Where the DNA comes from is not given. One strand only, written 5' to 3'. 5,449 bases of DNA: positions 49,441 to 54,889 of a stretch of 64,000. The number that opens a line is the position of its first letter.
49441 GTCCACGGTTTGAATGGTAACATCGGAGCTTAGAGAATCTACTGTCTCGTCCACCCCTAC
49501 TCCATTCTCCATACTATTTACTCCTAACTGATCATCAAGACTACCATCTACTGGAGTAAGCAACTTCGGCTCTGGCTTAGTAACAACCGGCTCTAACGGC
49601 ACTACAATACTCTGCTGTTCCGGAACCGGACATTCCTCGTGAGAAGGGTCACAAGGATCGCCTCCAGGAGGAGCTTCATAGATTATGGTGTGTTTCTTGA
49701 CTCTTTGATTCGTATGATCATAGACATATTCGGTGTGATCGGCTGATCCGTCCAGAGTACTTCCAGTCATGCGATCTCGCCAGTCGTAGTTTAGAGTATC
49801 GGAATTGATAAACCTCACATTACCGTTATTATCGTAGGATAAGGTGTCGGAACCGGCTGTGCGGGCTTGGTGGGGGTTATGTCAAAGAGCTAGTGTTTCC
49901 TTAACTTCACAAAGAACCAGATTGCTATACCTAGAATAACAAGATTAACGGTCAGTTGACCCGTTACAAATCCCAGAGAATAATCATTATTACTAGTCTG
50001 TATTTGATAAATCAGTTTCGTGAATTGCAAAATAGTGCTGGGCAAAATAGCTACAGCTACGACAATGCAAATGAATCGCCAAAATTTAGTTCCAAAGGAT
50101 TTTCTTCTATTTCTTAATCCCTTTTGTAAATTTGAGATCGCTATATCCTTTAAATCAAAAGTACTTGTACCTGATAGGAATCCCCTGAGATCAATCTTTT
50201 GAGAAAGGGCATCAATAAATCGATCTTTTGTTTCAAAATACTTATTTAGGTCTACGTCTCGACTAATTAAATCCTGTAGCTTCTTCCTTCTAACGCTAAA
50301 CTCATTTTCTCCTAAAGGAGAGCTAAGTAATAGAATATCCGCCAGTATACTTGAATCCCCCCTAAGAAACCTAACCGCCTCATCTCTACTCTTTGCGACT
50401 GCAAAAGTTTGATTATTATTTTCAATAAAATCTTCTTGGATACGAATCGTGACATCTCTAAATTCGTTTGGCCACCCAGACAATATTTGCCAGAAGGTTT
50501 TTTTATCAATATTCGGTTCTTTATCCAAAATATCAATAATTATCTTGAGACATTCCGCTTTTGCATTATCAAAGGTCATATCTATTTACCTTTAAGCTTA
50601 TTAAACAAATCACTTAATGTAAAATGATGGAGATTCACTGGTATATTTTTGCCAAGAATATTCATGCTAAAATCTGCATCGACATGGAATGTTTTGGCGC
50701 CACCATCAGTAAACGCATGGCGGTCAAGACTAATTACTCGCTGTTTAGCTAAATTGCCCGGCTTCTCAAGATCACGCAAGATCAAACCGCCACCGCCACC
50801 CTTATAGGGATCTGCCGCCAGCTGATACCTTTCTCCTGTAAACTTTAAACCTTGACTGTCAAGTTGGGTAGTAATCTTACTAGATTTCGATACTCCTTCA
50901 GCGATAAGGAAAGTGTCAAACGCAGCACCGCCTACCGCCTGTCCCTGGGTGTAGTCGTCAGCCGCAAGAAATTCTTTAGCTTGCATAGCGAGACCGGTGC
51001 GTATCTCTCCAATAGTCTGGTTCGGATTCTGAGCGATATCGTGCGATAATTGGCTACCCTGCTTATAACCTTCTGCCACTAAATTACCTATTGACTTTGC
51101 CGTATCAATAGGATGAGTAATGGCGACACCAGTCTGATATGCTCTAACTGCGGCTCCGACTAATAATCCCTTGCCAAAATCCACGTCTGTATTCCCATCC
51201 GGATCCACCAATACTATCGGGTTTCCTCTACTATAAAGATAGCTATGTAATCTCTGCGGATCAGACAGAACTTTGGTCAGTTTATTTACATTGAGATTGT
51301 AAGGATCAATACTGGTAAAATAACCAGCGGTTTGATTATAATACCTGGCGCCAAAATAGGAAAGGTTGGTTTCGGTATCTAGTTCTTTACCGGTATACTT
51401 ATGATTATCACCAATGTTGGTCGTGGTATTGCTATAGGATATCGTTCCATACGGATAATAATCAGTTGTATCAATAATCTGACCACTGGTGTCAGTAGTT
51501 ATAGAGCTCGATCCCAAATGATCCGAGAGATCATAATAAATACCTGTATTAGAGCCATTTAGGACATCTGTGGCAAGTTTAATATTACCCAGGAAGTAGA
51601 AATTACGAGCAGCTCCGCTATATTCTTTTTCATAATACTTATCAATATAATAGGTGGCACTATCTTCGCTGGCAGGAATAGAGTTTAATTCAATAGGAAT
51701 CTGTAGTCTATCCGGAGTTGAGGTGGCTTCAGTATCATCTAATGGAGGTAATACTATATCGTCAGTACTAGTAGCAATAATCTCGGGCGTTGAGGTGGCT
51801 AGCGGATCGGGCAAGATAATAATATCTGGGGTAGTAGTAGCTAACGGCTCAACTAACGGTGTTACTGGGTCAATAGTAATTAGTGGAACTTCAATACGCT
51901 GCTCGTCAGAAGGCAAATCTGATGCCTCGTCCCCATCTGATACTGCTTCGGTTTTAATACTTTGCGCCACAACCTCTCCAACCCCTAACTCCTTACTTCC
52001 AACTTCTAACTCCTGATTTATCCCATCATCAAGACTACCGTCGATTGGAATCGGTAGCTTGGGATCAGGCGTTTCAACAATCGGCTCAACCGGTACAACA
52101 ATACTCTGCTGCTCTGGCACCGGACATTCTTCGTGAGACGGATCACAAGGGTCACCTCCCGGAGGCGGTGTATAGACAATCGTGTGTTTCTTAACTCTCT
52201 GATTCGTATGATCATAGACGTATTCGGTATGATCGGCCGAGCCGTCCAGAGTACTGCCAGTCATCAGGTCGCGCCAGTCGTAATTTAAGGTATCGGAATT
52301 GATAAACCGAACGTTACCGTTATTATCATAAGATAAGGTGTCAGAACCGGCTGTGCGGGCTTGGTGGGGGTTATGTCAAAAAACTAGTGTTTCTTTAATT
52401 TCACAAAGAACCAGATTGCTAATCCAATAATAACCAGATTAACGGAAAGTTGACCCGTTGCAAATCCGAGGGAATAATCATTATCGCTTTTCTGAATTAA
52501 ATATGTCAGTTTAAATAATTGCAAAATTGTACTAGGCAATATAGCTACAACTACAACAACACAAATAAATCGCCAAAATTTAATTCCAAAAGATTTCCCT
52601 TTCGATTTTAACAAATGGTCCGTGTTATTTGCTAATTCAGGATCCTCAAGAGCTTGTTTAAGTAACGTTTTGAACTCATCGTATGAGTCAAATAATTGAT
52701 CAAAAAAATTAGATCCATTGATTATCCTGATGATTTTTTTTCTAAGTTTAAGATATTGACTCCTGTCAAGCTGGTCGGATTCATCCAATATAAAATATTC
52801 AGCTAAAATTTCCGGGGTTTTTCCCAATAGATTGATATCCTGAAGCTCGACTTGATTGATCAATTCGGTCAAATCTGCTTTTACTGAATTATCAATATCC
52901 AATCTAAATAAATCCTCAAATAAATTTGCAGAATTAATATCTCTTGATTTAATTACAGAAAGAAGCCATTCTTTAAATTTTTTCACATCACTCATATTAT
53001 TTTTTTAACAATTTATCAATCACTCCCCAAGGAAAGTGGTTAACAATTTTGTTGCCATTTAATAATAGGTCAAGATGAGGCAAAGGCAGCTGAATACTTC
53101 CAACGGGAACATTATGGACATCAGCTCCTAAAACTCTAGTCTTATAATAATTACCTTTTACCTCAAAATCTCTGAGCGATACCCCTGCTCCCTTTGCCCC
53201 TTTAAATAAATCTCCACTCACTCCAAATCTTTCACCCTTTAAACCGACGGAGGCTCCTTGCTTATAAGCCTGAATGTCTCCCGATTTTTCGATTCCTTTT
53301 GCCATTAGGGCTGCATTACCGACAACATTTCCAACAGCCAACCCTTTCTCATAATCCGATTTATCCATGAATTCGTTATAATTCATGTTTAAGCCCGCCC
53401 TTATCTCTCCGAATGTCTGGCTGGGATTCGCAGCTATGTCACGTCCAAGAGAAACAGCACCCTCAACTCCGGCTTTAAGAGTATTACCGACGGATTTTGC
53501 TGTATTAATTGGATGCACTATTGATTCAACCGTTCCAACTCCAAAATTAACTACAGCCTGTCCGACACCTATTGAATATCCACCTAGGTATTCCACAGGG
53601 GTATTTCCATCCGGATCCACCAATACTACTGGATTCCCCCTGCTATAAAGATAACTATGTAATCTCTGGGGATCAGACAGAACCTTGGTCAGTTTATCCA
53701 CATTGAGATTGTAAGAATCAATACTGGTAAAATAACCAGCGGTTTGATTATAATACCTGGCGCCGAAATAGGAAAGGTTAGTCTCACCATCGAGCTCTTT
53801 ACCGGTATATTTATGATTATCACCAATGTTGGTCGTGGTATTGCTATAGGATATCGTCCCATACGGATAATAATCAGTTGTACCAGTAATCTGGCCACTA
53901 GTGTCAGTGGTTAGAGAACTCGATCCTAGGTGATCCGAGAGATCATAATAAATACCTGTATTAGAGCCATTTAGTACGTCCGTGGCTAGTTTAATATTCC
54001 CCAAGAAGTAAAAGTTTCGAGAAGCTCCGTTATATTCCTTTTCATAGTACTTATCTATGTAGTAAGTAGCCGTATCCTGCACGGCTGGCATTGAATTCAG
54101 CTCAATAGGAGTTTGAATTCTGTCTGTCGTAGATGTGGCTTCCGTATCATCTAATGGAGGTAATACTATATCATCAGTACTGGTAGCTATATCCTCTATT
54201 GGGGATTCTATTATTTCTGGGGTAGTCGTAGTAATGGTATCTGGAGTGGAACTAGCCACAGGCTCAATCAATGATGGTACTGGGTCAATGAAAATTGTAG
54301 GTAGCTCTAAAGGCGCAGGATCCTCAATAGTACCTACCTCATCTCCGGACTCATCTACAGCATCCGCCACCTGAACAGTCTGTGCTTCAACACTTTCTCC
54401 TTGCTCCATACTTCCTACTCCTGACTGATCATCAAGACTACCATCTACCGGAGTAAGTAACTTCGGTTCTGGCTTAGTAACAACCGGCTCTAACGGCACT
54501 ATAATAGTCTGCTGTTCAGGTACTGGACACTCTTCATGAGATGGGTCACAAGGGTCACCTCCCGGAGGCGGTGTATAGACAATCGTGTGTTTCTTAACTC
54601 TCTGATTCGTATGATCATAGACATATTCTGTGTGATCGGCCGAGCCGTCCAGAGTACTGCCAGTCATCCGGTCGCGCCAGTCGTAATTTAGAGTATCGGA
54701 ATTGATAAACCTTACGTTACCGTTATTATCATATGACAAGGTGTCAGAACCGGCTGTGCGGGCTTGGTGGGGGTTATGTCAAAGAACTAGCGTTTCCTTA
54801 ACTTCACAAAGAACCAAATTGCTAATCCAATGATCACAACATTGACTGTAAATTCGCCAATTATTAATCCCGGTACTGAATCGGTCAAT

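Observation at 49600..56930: Near-identical ~250-bp recombination handles precede every orphan cassette and match an internal segment of the full-length rhs gene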

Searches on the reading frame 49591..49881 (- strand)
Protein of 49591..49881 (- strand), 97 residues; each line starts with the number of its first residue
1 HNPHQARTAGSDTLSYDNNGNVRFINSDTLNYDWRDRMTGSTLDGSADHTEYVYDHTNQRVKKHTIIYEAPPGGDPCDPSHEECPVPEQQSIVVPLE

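Call 14: find_related_loci(query=window:49591-49881:-, collection=genome_contigs, flank=10000)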
Query seq(97 aa) (97 aa) in genome_contigs; peptide patterns used: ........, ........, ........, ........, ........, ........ (x = any residue, [..] = any of these).
100 stretches matched a pattern; 3 encode a relative of the query (tblastn E <= 1e-3); 3 distinct loci.
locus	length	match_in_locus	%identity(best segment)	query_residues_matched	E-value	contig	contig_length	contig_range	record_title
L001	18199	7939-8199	67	1-87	2e-37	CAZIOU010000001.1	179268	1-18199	MAG TPA_asm: uncultured Gammaproteobacteria bacterium isolate SRP286056_co1_85 genome assembly, contig: NODE_43_length_1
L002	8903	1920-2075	46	13-56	2e-5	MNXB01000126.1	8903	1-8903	MAG: Elusimicrobia bacterium CG1_02_37_114 cg_0.2_sub10_scaffold_1617_c, whole genome shotgun sequence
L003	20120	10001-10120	40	27-76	5e-5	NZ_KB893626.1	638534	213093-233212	Niabella aurantiaca DSM 17617 B160DRAFT_scaffold_1.2, whole genome shotgun sequence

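Call 16: find_related_loci(query=window:49591-49881:-, collection=metagenome_contigs, flank=10000)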
Query seq(97 aa) (97 aa) in metagenome_contigs; peptide patterns used: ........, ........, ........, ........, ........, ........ (x = any residue, [..] = any of these).
160 stretches matched a pattern; 2 encode a relative of the query (tblastn E <= 1e-3); 2 distinct loci.
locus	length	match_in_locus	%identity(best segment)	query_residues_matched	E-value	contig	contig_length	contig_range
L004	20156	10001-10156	46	13-56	2e-5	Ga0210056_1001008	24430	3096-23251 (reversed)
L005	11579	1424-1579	46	13-56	2e-5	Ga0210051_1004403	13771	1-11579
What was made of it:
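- Tried and rejected: The other four hits were distant (calls 14, 16).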

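Call 19: search_protein_families(library=pfam, proteins=[L001:9735-10103:+], max_evalue=5)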
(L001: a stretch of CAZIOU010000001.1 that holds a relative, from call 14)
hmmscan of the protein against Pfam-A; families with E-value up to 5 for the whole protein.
L001:9735-10103:+ (122 aa): 1 family
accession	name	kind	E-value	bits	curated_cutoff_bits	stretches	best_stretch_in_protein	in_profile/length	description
PF16188.10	Peptidase_M24_C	-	0.0025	18.2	28.9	0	75-97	27-49/63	C-terminal region of peptidase_M24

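Call 38: search_protein_families(library=pfam, proteins=[L001:10154-10429:+], max_evalue=0.001)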
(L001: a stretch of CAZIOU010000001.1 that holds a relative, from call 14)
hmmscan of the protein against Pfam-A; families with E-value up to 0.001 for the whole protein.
L001:10154-10429:+ (91 aa): 0 families

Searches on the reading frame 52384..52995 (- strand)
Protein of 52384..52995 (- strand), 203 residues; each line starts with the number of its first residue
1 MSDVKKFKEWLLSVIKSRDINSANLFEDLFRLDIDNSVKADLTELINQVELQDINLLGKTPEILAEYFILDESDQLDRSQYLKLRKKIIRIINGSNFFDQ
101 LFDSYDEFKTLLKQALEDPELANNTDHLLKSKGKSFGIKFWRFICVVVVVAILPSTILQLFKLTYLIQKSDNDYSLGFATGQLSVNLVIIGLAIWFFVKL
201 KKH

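Call 6: search_protein_families(library=pfam, proteins=[window:52384-52995:-], max_evalue=0.01)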
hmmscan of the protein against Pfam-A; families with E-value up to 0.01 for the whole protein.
window:52384-52995:- (203 aa): 0 families

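Call 19: search_protein_families(library=pfam, proteins=[window:52384-52995:-], max_evalue=5)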
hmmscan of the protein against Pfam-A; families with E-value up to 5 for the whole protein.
window:52384-52995:- (203 aa): 0 families

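Call 47: find_encoding_contigs(protein=window:52384-52995:-, flank=10000, max_places=6)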
Protein window:52384-52995:- (203 aa): no gene with exactly this product is on record in the collection.

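Call 56: search_protein_families(library=padloc, proteins=[window:52384-52995:-], max_evalue=0.1)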
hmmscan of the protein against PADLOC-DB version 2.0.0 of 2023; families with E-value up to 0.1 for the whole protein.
window:52384-52995:- (203 aa): 0 families

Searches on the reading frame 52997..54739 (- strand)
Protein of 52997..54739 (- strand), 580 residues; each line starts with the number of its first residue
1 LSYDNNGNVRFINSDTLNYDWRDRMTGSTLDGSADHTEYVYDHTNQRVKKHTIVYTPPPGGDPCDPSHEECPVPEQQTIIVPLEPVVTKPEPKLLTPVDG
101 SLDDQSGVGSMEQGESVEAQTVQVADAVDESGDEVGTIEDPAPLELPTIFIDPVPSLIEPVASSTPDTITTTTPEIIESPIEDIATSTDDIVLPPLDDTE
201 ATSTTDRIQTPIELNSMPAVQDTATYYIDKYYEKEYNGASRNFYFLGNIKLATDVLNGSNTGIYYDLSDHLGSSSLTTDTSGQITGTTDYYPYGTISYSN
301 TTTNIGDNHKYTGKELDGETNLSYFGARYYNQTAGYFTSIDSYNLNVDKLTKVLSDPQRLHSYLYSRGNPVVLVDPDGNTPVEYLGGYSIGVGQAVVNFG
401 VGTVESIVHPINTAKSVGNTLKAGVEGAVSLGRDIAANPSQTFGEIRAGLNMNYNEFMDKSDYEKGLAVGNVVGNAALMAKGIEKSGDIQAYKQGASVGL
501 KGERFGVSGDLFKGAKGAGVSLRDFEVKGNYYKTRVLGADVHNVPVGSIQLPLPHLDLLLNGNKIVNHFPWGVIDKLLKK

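Call 6: search_protein_families(library=pfam, proteins=[window:52997-54739:-], max_evalue=0.01)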
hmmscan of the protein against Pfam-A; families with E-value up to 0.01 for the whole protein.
window:52997-54739:- (580 aa): 0 families

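Call 20: search_protein_families(library=ncbifam, proteins=[window:52997-54739:-], max_evalue=0.01)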
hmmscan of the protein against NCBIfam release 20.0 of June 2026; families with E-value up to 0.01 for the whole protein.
window:52997-54739:- (580 aa): 1 family
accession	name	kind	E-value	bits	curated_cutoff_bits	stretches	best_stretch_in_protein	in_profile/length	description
TIGR03696.1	Rhs_assc_core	domain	1.5e-14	54.3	32.5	1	290-378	1-75/76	RHS repeat-associated core domain-containing protein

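Call 21: find_homologous_proteins(query=window:52997-54739:-, max_evalue=0.00001)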
Query window:52997-54739:- (580 aa): 229 proteins with E <= 0.00001 among 8000 candidates; the best 120 are listed.
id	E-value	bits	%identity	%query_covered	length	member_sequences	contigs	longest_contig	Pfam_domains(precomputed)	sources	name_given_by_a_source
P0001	0.0e+0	1250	100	96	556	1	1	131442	-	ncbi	ncbi:MAG: RHS repeat-associated core domain-containing protein [Candidatus Komeilibacteria bacterium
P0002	1.8e-212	725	66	89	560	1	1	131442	-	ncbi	ncbi:MAG: RHS repeat-associated core domain-containing protein [Candidatus Komeilibacteria bacterium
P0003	5.3e-126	440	56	64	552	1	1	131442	PF25023.2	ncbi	ncbi:MAG: RHS repeat-associated core domain-containing protein [Candidatus Komeilibacteria bacterium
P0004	4.6e-83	298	44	69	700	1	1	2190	PF05593.20,PF25023.2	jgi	jgi:RHS repeat-associated protein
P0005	1.0e-66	244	53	43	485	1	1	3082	PF25023.2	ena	-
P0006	3.3e-64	236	47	47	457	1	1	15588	PF25023.2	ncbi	-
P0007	2.7e-62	229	53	37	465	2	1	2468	PF25023.2,PF14449.12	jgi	-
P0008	2.0e-53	200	40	57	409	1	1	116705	PF15607.12,PF25023.2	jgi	-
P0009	2.7e-24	104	45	24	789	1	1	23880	PF25023.2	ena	-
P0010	3.9e-24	103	50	20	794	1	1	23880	PF25023.2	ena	-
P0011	1.8e-22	98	43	20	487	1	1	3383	PF25023.2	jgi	-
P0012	4.5e-20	90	38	32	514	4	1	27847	PF15649.13,PF25023.2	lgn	-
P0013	7.8e-20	89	39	28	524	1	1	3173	PF25023.2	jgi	jgi:RHS repeat-associated protein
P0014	3.8e-19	87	32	54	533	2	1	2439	PF05593.20,PF25023.2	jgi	jgi:RHS repeat-associated protein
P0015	5.4e-19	86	50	21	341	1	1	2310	PF25023.2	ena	-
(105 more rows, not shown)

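Call 24: find_encoding_contigs(protein=P0006, flank=10000, max_places=3)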
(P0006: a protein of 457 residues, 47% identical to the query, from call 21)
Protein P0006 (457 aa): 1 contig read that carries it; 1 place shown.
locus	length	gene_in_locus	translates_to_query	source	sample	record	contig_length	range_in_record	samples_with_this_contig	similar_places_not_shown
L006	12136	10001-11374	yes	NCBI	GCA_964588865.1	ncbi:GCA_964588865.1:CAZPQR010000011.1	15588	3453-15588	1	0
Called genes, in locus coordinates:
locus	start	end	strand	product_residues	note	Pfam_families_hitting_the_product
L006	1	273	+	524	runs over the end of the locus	PF02310:B12-binding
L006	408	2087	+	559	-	PF00005:ABC_tran, PF00006:ATP-synt_ab (faint), PF02463:SMC_N (faint), PF03193:RsgA_GTPase (faint), PF13191:AAA_16 (faint), PF13304:AAA_21 (weak), PF00005:ABC_tran, PF13304:AAA_21 (weak), +2 more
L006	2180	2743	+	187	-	-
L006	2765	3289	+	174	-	PF03848:TehB, PF13489:Methyltransf_23, PF05401:NodS, PF13847:Methyltransf_31, PF13649:Methyltransf_25, PF08241:Methyltransf_11, PF08242:Methyltransf_12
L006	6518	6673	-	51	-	-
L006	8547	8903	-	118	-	-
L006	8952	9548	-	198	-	-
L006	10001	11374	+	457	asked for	PF25023:TEN_YD-shell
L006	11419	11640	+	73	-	-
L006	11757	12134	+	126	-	?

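Call 25: find_encoding_contigs(protein=P0008, flank=10000, max_places=3)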
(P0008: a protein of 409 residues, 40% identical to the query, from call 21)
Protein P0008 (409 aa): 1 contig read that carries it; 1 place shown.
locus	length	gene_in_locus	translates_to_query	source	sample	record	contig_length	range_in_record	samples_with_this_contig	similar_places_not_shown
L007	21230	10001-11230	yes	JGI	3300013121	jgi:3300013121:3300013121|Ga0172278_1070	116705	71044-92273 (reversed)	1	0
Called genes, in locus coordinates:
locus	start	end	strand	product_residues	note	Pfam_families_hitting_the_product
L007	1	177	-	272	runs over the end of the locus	PF17827:PrmC_N, PF05175:MTS, PF06325:PrmA, PF13847:Methyltransf_31, PF08241:Methyltransf_11 (weak), PF08242:Methyltransf_12 (weak), PF13649:Methyltransf_25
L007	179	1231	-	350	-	PF03462:PCRF, PF00472:RF-1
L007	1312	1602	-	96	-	PF01197:Ribosomal_L31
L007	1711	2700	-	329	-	PF24827:AstE_AspA_cat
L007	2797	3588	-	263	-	PF04107:GCS2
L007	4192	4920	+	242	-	PF00318:Ribosomal_S2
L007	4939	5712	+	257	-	PF00889:EF_TS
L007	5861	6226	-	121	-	-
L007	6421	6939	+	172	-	PF20329:DUF6624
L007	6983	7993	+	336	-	PF00044:Gp_dh_N, PF02800:Gp_dh_C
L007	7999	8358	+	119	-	-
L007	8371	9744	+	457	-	PF01406:tRNA-synt_1e, PF01921:tRNA-synt_1f (faint), PF09334:tRNA-synt_1g (faint), PF23493:CysS_C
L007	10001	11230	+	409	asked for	PF25023:TEN_YD-shell, PF15607:Ntox44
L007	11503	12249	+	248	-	-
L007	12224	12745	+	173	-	-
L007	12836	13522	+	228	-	PF16927:HisKA_7TM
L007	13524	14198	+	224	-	PF16927:HisKA_7TM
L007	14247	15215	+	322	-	PF00710:Asparaginase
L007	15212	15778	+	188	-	-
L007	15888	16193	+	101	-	PF01541:GIY-YIG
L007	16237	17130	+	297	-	PF02230:Abhydrolase_2 (faint), PF00561:Abhydrolase_1, PF12146:Hydrolase_4, PF12697:Abhydrolase_6 (weak)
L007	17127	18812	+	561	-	PF00501:AMP-binding, PF23562:AMP-binding_C_3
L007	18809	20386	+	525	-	-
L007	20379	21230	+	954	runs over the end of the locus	PF16927:HisKA_7TM, PF01590:GAF (faint), PF13185:GAF_2 (faint), PF00512:HisKA, PF02518:HATPase_c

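Call 38: search_protein_families(library=pfam, proteins=[L006:11380-11640:+], max_evalue=0.001)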
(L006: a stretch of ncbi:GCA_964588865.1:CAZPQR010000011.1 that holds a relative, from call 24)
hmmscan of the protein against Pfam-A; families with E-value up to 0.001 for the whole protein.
L006:11380-11640:+ (86 aa): 0 families

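Call 46: find_encoding_contigs(protein=P0001, flank=10000, max_places=6)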
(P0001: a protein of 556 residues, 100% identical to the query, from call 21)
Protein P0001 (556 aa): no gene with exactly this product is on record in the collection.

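Call 78: list_cluster_members(proteins=[P0001, P0002, P0003])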
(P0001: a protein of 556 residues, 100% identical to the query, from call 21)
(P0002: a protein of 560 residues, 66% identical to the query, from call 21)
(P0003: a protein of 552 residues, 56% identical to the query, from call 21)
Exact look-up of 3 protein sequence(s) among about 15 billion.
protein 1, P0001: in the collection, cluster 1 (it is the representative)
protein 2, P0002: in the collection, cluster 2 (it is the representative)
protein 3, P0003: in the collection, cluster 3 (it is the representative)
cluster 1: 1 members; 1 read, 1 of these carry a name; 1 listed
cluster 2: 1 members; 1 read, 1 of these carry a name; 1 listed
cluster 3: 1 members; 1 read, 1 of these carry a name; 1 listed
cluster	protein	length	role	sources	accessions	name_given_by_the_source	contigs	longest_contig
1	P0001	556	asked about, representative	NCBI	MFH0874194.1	MAG: RHS repeat-associated core domain-containing protein [Candidatus Komeilibacteria ...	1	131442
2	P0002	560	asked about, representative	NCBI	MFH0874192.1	MAG: RHS repeat-associated core domain-containing protein [Candidatus Komeilibacteria ...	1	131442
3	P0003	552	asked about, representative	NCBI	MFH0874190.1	MAG: RHS repeat-associated core domain-containing protein [Candidatus Komeilibacteria ...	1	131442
